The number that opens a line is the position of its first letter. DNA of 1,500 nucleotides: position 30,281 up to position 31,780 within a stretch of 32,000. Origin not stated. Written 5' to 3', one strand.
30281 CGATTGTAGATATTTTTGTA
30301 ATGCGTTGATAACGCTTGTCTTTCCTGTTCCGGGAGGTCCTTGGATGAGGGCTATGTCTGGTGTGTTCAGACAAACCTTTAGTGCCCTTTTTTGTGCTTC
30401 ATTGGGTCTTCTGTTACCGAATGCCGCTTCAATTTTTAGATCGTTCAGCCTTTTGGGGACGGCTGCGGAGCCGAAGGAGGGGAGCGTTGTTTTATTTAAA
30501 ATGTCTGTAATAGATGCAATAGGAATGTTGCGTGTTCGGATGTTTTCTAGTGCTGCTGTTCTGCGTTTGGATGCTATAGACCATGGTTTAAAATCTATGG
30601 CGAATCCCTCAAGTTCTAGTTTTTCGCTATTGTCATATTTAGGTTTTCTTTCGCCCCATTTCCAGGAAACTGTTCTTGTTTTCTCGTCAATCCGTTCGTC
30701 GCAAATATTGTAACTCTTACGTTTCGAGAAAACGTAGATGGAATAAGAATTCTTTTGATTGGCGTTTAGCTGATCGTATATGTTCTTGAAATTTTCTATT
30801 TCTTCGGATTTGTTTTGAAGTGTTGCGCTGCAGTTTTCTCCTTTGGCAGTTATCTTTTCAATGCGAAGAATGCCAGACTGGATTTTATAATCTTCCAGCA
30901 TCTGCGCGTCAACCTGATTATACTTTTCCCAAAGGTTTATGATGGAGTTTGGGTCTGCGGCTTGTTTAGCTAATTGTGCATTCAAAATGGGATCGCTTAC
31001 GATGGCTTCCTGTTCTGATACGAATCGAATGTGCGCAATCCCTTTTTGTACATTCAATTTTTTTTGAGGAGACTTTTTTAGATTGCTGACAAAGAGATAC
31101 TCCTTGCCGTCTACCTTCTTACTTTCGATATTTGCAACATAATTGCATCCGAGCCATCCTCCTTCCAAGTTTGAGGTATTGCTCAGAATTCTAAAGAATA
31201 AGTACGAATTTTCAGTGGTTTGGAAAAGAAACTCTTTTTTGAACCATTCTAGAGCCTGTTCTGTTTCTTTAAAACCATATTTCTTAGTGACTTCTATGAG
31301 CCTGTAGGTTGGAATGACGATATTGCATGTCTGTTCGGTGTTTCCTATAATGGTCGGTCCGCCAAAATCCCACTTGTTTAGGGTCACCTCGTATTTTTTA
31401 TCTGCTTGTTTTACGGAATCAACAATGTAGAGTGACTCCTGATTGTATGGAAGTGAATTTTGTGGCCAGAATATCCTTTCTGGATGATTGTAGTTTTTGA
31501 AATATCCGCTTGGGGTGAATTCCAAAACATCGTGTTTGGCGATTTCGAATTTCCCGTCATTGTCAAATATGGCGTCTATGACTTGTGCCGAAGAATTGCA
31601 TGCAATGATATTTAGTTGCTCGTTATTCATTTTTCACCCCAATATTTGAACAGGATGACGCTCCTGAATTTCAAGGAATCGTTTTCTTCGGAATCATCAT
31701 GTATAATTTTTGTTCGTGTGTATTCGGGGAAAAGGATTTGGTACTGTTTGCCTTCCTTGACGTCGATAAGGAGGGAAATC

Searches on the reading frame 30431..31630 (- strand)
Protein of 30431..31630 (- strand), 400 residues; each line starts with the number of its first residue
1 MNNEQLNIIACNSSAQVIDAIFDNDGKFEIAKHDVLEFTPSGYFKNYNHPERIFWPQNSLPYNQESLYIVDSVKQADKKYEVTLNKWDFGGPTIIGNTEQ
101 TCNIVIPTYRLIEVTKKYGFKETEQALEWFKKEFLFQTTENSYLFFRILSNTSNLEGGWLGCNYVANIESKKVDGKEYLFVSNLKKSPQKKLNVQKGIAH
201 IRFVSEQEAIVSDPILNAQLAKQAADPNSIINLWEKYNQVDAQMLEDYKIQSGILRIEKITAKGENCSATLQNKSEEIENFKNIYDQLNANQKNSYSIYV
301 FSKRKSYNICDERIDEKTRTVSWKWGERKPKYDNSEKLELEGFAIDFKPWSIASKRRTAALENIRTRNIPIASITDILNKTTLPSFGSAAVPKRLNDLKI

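Call 84: search_solved_structures(query=A7, max_evalue=10)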
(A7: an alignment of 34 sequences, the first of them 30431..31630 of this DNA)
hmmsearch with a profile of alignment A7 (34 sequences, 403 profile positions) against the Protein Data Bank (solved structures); distinct sequences matched with E-value up to 10: 10.
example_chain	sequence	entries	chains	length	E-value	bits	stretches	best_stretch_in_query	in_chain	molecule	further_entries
2jgn_A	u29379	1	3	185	0.0022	20.5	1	318-384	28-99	ATP-DEPENDENT RNA HELICASE DDX3X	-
6o5f_A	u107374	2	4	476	0.0049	19.3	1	317-384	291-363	ATP-dependent RNA helicase DDX3X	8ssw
6cz5_A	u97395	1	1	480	0.005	19.3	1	317-384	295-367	ATP-dependent RNA helicase DDX3X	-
9e2c_A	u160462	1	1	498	0.0055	19.2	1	317-384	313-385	Isoform 2 of ATP-dependent RNA helicase DDX3X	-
7ymf_B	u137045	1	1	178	0.0062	19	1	319-384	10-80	ATP-dependent RNA helicase DDX3X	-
2i4i_A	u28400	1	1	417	0.01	18.3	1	317-384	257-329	ATP-dependent RNA helicase DDX3X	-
5e7i_B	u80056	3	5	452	0.011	18.2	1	317-384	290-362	ATP-dependent RNA helicase DDX3X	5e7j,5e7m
7liu_A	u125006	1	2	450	0.012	18.1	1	317-384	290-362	ATP-dependent RNA helicase DDX3X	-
4pxa_A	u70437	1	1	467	0.012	18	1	317-384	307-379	ATP-dependent RNA helicase DDX3X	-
3wkr_C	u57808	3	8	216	0.14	14.5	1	74-136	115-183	Uncharacterized protein MJ1481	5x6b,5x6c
